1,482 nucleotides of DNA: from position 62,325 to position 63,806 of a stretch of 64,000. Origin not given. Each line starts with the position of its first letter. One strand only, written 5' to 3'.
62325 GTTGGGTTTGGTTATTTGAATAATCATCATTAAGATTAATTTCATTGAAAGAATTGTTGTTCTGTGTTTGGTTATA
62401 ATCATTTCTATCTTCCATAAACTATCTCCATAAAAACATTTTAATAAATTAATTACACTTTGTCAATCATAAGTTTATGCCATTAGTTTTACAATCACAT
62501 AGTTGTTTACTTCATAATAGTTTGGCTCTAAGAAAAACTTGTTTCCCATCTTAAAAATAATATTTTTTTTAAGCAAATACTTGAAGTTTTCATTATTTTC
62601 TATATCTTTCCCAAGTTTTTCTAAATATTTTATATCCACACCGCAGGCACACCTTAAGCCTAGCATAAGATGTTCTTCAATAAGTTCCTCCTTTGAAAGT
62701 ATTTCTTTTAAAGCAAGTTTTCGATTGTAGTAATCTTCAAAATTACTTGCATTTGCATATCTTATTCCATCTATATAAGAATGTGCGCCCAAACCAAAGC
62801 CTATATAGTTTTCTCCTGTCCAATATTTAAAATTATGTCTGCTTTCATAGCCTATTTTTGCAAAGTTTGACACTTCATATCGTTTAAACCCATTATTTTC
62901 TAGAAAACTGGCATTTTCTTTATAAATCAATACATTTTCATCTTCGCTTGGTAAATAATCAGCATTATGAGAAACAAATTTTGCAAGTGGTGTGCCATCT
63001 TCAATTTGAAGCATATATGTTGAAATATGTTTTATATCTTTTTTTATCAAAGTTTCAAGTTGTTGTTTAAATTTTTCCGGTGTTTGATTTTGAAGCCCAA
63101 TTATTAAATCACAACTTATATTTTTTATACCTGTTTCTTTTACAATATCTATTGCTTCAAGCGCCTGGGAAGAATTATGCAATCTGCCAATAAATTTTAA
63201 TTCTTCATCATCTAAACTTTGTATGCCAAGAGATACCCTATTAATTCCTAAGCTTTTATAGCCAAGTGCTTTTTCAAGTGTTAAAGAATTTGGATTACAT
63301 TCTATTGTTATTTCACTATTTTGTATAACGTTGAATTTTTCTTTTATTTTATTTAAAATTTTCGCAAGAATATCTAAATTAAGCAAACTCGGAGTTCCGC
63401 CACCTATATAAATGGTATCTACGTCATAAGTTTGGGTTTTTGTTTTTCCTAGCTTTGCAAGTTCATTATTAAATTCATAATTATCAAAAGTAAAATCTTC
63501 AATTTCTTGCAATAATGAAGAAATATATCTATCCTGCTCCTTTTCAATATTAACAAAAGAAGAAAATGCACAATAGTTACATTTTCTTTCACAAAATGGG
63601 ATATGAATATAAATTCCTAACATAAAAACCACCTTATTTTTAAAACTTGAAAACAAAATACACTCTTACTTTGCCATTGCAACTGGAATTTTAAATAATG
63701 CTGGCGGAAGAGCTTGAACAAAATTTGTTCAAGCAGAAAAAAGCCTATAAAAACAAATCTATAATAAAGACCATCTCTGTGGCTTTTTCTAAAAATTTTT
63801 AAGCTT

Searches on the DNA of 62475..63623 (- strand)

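Call 32: search_rna_families(source=L087, start=1, end=10000, threshold=gathering)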
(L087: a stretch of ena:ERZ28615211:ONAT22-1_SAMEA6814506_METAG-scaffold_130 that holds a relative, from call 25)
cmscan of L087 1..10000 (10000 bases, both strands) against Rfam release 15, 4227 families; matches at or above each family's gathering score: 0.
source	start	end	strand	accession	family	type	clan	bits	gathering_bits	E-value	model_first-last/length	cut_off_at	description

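Call 77: search_dna_similar(query=L087:2843-2938:+, collection=plasmids, mode=distant, max_evalue=0.01, max_rows=10)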
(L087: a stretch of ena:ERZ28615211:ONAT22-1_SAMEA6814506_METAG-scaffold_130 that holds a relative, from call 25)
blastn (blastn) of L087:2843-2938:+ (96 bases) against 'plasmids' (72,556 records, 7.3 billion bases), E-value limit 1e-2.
No match.

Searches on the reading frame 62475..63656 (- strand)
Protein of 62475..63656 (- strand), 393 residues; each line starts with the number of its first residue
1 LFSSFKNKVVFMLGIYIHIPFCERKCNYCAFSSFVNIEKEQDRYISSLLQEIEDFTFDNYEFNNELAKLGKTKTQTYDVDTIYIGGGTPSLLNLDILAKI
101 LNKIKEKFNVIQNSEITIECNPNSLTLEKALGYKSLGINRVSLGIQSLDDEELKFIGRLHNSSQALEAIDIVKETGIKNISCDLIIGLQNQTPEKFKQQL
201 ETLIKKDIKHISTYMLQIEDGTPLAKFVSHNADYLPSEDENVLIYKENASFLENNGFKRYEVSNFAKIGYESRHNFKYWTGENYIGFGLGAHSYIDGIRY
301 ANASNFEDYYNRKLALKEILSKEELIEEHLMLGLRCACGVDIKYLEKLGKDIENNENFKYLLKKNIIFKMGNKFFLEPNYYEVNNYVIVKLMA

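Call 22: find_encoding_contigs(protein=window:62475-63656:-, flank=10000, max_places=10)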
Protein window:62475-63656:- (393 aa): no gene with exactly this product is on record in the collection.

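Call 25: find_encoding_contigs(protein=window:62475-63623:-, flank=10000, max_places=10)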
Protein window:62475-63623:- (382 aa): 23 contigs read that carry it; 10 places shown.
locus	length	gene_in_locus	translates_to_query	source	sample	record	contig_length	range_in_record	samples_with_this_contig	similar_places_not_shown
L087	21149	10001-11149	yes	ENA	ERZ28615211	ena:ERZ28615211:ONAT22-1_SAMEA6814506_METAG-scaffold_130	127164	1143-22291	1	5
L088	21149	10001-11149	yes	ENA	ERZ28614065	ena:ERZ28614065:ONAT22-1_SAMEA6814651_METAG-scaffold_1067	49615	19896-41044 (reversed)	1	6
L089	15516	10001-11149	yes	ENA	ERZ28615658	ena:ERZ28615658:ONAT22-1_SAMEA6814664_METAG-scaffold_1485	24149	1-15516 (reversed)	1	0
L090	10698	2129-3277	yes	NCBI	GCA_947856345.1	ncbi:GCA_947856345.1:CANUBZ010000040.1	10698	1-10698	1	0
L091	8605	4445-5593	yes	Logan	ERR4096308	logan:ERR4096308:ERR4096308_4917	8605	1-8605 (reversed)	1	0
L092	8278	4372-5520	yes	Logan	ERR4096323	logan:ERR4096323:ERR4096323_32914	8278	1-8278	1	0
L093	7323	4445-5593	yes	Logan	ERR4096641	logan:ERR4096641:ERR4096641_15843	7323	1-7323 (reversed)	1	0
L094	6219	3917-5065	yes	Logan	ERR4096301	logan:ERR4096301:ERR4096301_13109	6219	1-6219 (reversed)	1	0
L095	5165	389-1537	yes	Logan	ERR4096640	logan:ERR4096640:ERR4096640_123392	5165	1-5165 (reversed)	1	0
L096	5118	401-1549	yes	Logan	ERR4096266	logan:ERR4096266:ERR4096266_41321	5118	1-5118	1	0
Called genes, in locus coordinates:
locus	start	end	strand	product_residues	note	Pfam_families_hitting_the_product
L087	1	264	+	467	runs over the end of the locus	?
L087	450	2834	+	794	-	-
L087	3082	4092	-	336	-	PF13379:NMT1_2, PF09084:NMT1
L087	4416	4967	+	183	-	PF03602:Cons_hypoth95, PF05175:MTS, PF06325:PrmA (weak), PF02086:MethyltransfD12 (faint), PF01170:UPF0020 (faint), PF13847:Methyltransf_31, PF13649:Methyltransf_25 (weak)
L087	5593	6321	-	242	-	PF03009:GDPD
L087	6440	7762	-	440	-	-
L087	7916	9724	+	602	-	PF00009:GTP_EFTU, PF00071:Ras (faint), PF03144:GTP_EFTU_D2, PF22042:EF-G_D2 (faint), PF14492:EFG_III (weak), PF00679:EFG_C, PF06421:LepA_C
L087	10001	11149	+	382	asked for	PF04055:Radical_SAM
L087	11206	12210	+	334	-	PF13306:LRR_5, PF13855:LRR_8 (faint)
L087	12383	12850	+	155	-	PF13527:Acetyltransf_9 (weak), PF13673:Acetyltransf_10, PF00583:Acetyltransf_1, PF13508:Acetyltransf_7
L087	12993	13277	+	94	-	PF04297:UPF0122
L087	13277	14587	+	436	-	PF02881:SRP54_N, PF06414:Zeta_toxin (weak), PF00448:SRP54, PF01656:CbiA (weak), PF13401:AAA_22 (weak), PF02978:SRP_SPB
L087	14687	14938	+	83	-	PF00886:Ribosomal_S16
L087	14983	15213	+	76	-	PF13083:KH_KhpA-B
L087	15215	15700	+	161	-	PF01782:RimM, PF24986:PRC_RimM (weak)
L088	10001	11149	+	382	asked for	PF04055:Radical_SAM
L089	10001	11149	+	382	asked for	PF04055:Radical_SAM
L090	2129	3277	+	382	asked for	PF04055:Radical_SAM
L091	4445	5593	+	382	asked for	PF04055:Radical_SAM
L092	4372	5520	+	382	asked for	PF04055:Radical_SAM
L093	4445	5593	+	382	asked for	PF04055:Radical_SAM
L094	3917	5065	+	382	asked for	PF04055:Radical_SAM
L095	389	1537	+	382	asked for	PF04055:Radical_SAM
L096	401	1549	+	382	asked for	PF04055:Radical_SAM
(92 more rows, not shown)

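Call 64: find_homologous_proteins(query=window:62475-63623:-, max_evalue=1e-120)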
Query window:62475-63623:- (382 aa): 44 proteins with E <= 1e-120 among 8000 candidates.
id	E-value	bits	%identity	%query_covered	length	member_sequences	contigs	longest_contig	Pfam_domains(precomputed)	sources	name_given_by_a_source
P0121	5.0e-251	850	100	100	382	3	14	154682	PF04055.28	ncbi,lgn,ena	-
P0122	1.9e-206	703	81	100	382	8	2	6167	PF04055.28,PF06969.23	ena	-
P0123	3.1e-206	703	81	100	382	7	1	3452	PF04055.28,PF06969.23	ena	-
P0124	4.2e-205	699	80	100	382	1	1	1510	PF04055.28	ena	-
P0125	1.2e-158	546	77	82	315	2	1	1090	PF04055.28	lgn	-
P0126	6.3e-154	531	63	100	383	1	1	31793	PF04055.28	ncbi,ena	-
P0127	1.0e-153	530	63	100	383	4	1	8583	PF04055.28,PF06969.23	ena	-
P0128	7.4e-144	497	61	100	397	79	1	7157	PF04055.28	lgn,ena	-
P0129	2.0e-143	496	61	100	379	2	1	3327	PF04055.28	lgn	-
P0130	1.1e-141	490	60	100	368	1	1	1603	PF04055.28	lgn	-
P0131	2.6e-138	479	59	100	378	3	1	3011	PF04055.28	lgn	-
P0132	6.1e-138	478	59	100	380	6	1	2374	PF04055.28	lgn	-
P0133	8.2e-138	478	59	100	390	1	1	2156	PF04055.28,PF06969.23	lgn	-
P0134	1.2e-136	474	57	100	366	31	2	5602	PF04055.28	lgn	-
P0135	7.0e-136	471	58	100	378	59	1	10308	PF04055.28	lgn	-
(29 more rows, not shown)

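Call 65: find_encoding_contigs(protein=P0122, flank=10000, max_places=3)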
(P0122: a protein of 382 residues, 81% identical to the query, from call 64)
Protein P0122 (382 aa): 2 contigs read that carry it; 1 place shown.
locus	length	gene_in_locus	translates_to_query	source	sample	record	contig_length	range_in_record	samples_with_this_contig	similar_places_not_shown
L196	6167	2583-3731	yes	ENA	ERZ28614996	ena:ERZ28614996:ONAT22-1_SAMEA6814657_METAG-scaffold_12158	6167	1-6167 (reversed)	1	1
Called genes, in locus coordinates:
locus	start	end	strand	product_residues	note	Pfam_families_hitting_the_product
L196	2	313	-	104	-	?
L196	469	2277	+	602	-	PF00009:GTP_EFTU, PF03144:GTP_EFTU_D2, PF22042:EF-G_D2 (faint), PF14492:EFG_III (weak), PF00679:EFG_C, PF06421:LepA_C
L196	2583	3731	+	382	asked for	PF04055:Radical_SAM, PF06969:HemN_C (faint)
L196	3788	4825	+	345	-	PF20185:DUF6548 (weak), PF13306:LRR_5, PF13855:LRR_8 (weak)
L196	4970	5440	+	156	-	PF00583:Acetyltransf_1, PF13673:Acetyltransf_10, PF13527:Acetyltransf_9 (weak), PF13508:Acetyltransf_7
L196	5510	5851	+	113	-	PF04297:UPF0122, PF04545:Sigma70_r4 (weak)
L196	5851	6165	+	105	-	?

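Call 66: find_encoding_contigs(protein=P0126, flank=10000, max_places=2)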
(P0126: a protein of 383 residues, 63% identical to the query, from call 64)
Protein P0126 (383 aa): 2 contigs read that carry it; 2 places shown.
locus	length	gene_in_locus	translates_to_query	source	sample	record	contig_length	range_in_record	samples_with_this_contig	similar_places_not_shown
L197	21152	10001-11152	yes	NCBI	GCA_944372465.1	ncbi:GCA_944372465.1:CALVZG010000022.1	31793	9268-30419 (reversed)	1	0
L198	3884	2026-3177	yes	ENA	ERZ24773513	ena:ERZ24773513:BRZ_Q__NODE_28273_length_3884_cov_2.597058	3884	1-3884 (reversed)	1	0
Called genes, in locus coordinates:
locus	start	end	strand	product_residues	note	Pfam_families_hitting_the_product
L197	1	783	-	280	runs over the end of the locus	-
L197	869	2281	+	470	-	PF03237:Terminase_6N, PF17289:Terminase_6C (weak)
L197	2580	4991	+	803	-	-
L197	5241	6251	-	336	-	PF13379:NMT1_2, PF09084:NMT1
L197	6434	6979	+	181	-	PF03602:Cons_hypoth95, PF05175:MTS, PF06325:PrmA, PF02086:MethyltransfD12 (faint), PF01170:UPF0020 (weak), PF13847:Methyltransf_31, PF13649:Methyltransf_25 (weak)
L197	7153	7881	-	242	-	PF03009:GDPD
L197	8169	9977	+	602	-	PF00009:GTP_EFTU, PF03144:GTP_EFTU_D2, PF14492:EFG_III (faint), PF00679:EFG_C, PF06421:LepA_C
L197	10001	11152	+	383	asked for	PF04055:Radical_SAM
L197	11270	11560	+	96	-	PF04297:UPF0122, PF04545:Sigma70_r4, PF08281:Sigma70_r4_2 (faint)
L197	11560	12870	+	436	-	PF02881:SRP54_N, PF06414:Zeta_toxin (weak), PF00448:SRP54, PF01656:CbiA (weak), PF13401:AAA_22 (faint), PF02978:SRP_SPB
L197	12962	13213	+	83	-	PF00886:Ribosomal_S16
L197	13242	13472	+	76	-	PF13083:KH_KhpA-B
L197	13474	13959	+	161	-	PF01782:RimM, PF05239:PRC (weak), PF24986:PRC_RimM (weak)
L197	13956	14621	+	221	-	PF01746:tRNA_m1G_MT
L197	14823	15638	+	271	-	PF00350:Dynamin_N (faint), PF10662:PduV-EutP (faint), PF01926:MMR_HSR1, PF02421:FeoB_N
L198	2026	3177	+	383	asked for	PF04055:Radical_SAM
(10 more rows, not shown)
